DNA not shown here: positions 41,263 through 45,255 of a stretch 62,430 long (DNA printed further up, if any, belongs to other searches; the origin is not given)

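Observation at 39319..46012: Uncharacterised three-gene cluster (TM-metallophosphoesterase / helical-repeat Pol-beta nucleotidyltransferase / metallophosphoesterase) at the att-proximal end of a mobile element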

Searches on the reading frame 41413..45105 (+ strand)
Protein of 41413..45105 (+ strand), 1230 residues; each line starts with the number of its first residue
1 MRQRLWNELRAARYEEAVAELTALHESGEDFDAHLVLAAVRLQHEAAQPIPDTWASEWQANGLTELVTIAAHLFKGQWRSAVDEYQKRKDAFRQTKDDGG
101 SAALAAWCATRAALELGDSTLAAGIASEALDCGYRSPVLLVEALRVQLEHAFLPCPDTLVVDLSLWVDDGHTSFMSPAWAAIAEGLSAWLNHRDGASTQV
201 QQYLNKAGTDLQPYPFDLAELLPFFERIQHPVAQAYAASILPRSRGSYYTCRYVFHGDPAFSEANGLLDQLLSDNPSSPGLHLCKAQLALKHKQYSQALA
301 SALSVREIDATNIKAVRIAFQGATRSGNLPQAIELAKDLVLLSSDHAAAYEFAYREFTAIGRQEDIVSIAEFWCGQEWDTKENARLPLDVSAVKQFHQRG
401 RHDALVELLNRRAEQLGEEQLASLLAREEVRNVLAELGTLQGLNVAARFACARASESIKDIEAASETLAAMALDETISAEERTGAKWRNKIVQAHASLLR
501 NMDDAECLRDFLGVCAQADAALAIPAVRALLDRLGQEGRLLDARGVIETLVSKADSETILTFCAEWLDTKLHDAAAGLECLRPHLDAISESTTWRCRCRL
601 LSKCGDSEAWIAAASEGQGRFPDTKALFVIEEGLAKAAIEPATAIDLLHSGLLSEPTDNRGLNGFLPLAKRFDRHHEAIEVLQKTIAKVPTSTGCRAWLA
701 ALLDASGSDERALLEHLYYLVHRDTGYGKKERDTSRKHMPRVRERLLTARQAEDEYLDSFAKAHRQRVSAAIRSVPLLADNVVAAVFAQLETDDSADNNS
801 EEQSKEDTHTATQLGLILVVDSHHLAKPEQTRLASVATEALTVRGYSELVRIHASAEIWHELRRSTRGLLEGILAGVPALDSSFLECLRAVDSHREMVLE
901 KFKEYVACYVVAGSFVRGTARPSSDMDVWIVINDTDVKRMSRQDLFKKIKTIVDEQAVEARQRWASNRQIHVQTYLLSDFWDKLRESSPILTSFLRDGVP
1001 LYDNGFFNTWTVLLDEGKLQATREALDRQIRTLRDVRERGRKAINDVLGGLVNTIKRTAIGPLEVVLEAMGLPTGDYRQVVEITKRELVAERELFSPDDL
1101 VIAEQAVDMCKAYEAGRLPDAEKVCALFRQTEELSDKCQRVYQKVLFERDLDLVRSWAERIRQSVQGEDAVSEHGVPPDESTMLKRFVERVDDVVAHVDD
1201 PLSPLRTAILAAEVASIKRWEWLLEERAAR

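Call 7: search_protein_families(library=pfam, proteins=[window:41413-45105:+], max_evalue=0.1)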
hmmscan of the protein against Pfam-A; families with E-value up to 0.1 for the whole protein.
window:41413-45105:+ (1230 aa): 7 families
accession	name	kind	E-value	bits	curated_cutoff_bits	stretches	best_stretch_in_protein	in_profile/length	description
PF14559.12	TPR_19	-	6.4e-07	30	25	1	261-310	7-56/68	Tetratricopeptide repeat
PF01909.29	NTP_transf_2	-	8.4e-07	29.7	21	1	894-955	4-63/93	Nucleotidyltransferase domain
PF18765.7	Polbeta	-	0.00029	21.4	26.9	1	903-952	8-58/93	Polymerase beta, Nucleotidyltransferase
PF12633.13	Adenyl_cycl_N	-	0.0022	18.4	27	1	910-977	96-153/199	Adenylate cyclase NT domain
PF13431.12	TPR_17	-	0.0025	18.4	24.4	0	267-299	1-33/34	Tetratricopeptide repeat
PF22600.2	MTPAP-like_central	-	0.0027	18.3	27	1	902-956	37-91/139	Poly(A) RNA polymerase, mitochondrial-like, central palm domain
PF14792.12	DNA_pol_B_palm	-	0.075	13.7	25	0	898-954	14-72/113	DNA polymerase beta palm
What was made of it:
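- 44059..44421 (+): Gene 2 active Pol-beta-type NTase domain (aa ~883-1003; G913-S914, D925, D927). Pfam NTP_transf_2 E 8e-7 and Polbeta E 3e-4 (call 7).
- On CBASS: Pfam hits are NTP_transf_2 and Polbeta, not SMODS (call 7).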

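Call 8: search_protein_families(library=padloc, proteins=[window:41413-45105:+], max_evalue=0.1)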
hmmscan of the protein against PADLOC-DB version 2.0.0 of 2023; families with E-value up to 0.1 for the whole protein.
window:41413-45105:+ (1230 aa): 6 families
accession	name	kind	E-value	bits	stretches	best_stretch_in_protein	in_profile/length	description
PDLC04903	PDC-S09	-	0.00015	20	1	896-947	16-66/108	-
PDLC04904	PDC-S09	-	0.0023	16.1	1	891-950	9-68/104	-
PDLC04906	PDC-S09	-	0.0024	16.2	1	889-938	9-56/98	-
PDLC04907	PDC-S09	-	0.0047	15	1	889-941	12-62/114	-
PDLC04368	PDC-M05A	-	0.006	14.4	1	897-940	98-141/201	-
PDLC04902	PDC-S09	-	0.0099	14.2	1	898-953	12-68/97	-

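Call 9: search_protein_families(library=ncbifam, proteins=[window:41413-45105:+], max_evalue=0.1)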
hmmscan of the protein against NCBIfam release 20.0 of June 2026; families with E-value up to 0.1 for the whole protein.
window:41413-45105:+ (1230 aa): 6 families
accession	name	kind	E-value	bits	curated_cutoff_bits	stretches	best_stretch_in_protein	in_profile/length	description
TIGR00540.1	TPR_hemY_coli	hypoth_equivalog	4.7e-09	35.5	142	1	264-428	136-303/385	heme biosynthesis-associated TPR protein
NF047752.1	MntA_antitoxin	equivalog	4.6e-05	23.3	60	1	905-954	6-54/106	type VII toxin-antitoxin system MntA family adenylyltransferase antitoxin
NF012212.1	ANT_9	subfamily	0.00048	19.5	340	1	899-959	14-73/249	aminoglycoside nucleotidyltransferase ANT(9)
TIGR02917.1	PEP_TPR_lipo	equivalog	0.00078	17.4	312.2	1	261-336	243-318/899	XrtA/PEP-CTERM system TPR-repeat protein PrsT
NF040959.1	MamA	equivalog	0.0094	15.4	200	0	262-350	88-176/204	magnetosome protein MamA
NF006978.0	PRK09450.1-2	equivalog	0.027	12.7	1035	1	900-979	90-158/841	class I adenylate cyclase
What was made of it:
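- On MNT-HEPN (type VII toxin-antitoxin): NCBIfam MntA_antitoxin scores 23.3 bits against a cut-off of 60 (call 9).
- The NCBIfam MntA model scores E 5e-5 (call 9). The MntA match is far below the family cut-off, 23 against 60 bits (call 9).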

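Call 11: find_homologous_proteins(query=window:41413-45105:+)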
Query window:41413-45105:+ (1230 aa): 2 proteins with E <= 0.001 among 8000 candidates.
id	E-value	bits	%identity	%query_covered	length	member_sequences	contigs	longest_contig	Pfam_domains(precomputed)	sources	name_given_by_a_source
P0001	0.0e+0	2750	100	100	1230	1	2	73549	PF14559.13,PF01909.30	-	-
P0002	0.0e+0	1624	61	99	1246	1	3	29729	PF01909.30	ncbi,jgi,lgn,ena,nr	ncbi:MAG TPA: nucleotidyltransferase domain-containing protein [Phycisphaerae bacterium]|nr:nucleoti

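Call 12: find_encoding_contigs(protein=P0002, flank=10000)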
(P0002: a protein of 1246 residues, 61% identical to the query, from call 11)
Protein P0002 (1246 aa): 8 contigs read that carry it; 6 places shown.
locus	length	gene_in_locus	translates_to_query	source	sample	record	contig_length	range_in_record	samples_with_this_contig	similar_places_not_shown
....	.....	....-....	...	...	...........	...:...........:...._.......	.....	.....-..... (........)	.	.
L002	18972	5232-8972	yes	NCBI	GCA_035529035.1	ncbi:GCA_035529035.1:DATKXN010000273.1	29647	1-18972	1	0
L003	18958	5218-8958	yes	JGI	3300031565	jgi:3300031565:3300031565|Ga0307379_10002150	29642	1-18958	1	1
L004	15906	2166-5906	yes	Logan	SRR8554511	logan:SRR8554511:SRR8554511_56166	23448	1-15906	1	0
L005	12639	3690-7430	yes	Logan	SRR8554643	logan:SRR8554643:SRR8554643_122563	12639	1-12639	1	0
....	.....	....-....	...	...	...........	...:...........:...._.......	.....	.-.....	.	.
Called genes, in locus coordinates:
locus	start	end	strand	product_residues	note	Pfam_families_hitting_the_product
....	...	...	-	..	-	-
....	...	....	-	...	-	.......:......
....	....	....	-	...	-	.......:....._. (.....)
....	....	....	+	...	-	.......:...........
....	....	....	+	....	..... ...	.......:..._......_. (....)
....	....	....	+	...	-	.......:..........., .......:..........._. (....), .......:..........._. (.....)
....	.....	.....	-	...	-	-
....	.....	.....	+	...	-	-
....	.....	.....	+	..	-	-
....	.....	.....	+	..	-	-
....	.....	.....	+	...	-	-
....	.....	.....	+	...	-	-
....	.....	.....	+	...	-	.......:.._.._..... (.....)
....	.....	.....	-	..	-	-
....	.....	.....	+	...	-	-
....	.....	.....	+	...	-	-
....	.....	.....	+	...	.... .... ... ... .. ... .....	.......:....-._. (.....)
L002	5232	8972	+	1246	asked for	PF01909:NTP_transf_2 (weak)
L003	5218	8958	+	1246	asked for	PF01909:NTP_transf_2 (weak)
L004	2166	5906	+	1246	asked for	PF01909:NTP_transf_2 (weak)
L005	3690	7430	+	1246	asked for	PF01909:NTP_transf_2 (weak)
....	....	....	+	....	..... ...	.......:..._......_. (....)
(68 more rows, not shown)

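Call 13: find_encoding_contigs(protein=P0001, flank=10000)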
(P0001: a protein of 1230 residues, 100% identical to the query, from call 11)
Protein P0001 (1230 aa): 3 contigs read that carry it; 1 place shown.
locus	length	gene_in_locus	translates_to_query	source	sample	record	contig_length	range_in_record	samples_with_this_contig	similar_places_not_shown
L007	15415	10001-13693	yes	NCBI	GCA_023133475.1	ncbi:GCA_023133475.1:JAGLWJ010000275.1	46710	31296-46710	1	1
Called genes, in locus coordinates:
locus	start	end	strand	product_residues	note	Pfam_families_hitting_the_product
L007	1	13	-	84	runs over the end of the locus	-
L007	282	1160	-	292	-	-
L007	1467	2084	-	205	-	PF19570:DUF6088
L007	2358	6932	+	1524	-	PF05175:MTS (faint), PF13872:AAA_34, PF13871:Helicase_C_4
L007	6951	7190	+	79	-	-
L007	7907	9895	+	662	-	PF00149:Metallophos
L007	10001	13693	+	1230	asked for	PF14559:TPR_19 (faint), PF01909:NTP_transf_2 (weak)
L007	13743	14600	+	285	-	PF00149:Metallophos, PF12850:Metallophos_2 (weak), PF14582:Metallophos_3 (faint)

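Call 36: search_protein_representatives(protein=window:41503-45102:+)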
Query: 1200 residues. Proteins with E-value up to 0.001 (for the whole library): 295; up to 1e-10: 170; up to 1e-30: 59. The best 150 are listed.
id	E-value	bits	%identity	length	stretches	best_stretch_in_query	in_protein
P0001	0.0e+00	2684.8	100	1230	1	1-1200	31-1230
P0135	3.3e-120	419.5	31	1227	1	2-1145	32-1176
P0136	7.5e-79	282.5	27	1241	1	58-1183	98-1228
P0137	4.0e-50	187.4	35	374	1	861-1187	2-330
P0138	1.5e-48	182.2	33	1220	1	755-1146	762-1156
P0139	9.4e-48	179.5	39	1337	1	849-1120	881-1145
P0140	4.8e-47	177.2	28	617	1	821-1160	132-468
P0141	8.7e-47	176.3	30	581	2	862-1128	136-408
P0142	1.0e-45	172.8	31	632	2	826-1160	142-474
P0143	2.1e-43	165.1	38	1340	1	803-1047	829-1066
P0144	3.9e-43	164.2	28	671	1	758-1163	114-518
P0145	4.4e-43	164.1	29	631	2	824-1162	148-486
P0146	1.5e-42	162.3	31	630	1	783-1118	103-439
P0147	3.2e-42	161.2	26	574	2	853-1132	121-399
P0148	1.1e-41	159.4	32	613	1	809-1112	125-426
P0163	2.9e-38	148.1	31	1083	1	761-1098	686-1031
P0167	4.3e-37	144.2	43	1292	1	857-1022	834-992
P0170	6.0e-37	143.8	30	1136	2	760-1112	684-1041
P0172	1.8e-35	138.9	30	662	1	805-1120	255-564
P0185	6.0e-33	130.5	29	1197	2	828-1110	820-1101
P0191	2.1e-31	125.4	31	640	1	763-1084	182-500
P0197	2.8e-30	121.6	34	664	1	831-1042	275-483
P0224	6.4e-23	97.3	26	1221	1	858-1087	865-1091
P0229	5.1e-21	91.0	32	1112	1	824-997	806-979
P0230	7.3e-21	90.5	34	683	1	826-998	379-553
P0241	8.8e-17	77.0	26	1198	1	828-1013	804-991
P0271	2.1e-13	65.8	31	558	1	832-1003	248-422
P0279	2.3e-12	62.3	33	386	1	873-1003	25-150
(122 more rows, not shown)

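Call 37: list_cluster_members(proteins=[P0136, P0138, P0139, P0140, P0141, P0142, P0144, P0163, P0167, P0137])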
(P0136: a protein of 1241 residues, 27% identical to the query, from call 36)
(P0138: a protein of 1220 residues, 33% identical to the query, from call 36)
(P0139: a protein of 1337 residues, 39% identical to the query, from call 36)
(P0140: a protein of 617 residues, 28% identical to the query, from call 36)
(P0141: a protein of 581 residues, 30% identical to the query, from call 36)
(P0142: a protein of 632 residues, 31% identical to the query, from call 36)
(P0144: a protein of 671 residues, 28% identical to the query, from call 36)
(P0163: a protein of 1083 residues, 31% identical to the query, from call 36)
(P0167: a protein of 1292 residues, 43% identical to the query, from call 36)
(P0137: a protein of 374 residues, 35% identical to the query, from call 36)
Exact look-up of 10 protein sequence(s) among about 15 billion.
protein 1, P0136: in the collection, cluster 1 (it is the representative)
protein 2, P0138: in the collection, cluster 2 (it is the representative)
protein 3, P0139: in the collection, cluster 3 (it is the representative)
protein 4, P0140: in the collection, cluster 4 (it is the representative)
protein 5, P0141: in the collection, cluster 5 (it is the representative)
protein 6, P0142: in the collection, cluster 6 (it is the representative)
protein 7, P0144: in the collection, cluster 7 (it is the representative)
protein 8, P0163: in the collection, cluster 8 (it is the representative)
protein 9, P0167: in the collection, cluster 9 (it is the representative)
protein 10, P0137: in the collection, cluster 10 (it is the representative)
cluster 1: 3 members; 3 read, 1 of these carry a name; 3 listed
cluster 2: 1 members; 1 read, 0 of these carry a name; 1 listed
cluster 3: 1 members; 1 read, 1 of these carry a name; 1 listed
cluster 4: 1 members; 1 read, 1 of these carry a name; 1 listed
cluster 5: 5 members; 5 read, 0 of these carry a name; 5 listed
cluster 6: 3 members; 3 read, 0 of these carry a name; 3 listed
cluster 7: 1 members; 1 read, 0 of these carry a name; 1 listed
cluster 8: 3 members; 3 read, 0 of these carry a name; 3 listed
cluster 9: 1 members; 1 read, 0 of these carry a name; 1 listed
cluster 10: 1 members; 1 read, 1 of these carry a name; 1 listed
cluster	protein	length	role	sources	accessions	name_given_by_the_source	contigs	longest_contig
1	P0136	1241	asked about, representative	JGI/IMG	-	hypothetical protein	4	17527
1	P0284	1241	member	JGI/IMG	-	-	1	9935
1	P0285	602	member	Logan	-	-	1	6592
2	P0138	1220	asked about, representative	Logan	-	-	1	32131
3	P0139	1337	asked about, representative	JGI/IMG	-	tetratricopeptide (TPR) repeat protein/predicted nucleotidyltransferase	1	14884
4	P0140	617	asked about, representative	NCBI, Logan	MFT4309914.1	MAG: hypothetical protein ACMXYL_05510 [Candidatus Woesearchaeota archaeon]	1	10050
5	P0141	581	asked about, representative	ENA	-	-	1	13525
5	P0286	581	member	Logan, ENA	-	-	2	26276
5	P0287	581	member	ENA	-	-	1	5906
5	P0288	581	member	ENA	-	-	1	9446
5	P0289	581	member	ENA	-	-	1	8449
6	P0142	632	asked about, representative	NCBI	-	-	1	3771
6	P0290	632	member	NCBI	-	-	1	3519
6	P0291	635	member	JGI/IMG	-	-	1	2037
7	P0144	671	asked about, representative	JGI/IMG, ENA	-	-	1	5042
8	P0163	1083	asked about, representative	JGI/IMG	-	-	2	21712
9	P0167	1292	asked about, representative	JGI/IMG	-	-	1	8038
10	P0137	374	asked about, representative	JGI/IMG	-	predicted nucleotidyltransferase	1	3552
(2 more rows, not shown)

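Call 38: find_encoding_contigs(protein=P0136, flank=8000, max_places=4)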
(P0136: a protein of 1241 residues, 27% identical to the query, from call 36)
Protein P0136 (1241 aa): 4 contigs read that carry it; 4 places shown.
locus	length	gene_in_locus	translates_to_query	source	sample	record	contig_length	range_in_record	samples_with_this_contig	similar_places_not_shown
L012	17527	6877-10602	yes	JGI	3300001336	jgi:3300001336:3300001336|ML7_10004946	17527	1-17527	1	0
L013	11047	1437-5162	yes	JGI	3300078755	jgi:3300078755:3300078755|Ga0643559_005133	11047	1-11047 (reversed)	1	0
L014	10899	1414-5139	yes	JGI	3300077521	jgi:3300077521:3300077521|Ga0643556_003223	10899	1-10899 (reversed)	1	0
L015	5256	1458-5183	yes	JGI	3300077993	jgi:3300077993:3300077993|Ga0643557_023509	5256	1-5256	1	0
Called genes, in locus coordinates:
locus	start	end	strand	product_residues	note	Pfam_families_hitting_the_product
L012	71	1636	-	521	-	-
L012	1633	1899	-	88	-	-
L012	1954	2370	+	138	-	-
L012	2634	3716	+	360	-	-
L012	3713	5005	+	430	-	PF13175:AAA_15 (weak), PF13476:AAA_23 (faint), PF13555:AAA_29 (weak), PF13175:AAA_15, PF13304:AAA_21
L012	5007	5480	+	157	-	-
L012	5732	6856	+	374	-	-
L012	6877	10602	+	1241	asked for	-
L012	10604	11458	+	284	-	PF00149:Metallophos, PF12850:Metallophos_2 (weak), PF14582:Metallophos_3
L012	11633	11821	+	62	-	-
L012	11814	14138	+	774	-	PF14072:DndB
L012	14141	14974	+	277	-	PF02086:MethyltransfD12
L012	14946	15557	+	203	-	-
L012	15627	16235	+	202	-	-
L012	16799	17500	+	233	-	-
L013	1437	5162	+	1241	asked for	-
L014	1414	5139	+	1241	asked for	-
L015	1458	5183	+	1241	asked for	-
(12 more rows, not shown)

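Call 39: find_encoding_contigs(protein=P0138, flank=8000, max_places=3)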
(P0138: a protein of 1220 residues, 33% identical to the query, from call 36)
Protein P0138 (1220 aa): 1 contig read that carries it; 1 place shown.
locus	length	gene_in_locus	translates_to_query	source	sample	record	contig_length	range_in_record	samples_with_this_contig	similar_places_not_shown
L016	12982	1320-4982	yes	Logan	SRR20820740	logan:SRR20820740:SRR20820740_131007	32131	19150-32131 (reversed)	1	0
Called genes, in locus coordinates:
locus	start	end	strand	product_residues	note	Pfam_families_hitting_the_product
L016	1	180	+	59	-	?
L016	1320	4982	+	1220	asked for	-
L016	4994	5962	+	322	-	-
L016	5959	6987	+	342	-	-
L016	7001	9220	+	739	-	-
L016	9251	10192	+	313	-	PF00149:Metallophos, PF12850:Metallophos_2, PF14582:Metallophos_3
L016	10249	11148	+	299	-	-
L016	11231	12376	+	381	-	PF00144:Beta-lactamase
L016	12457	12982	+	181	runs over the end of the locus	PF00300:His_Phos_1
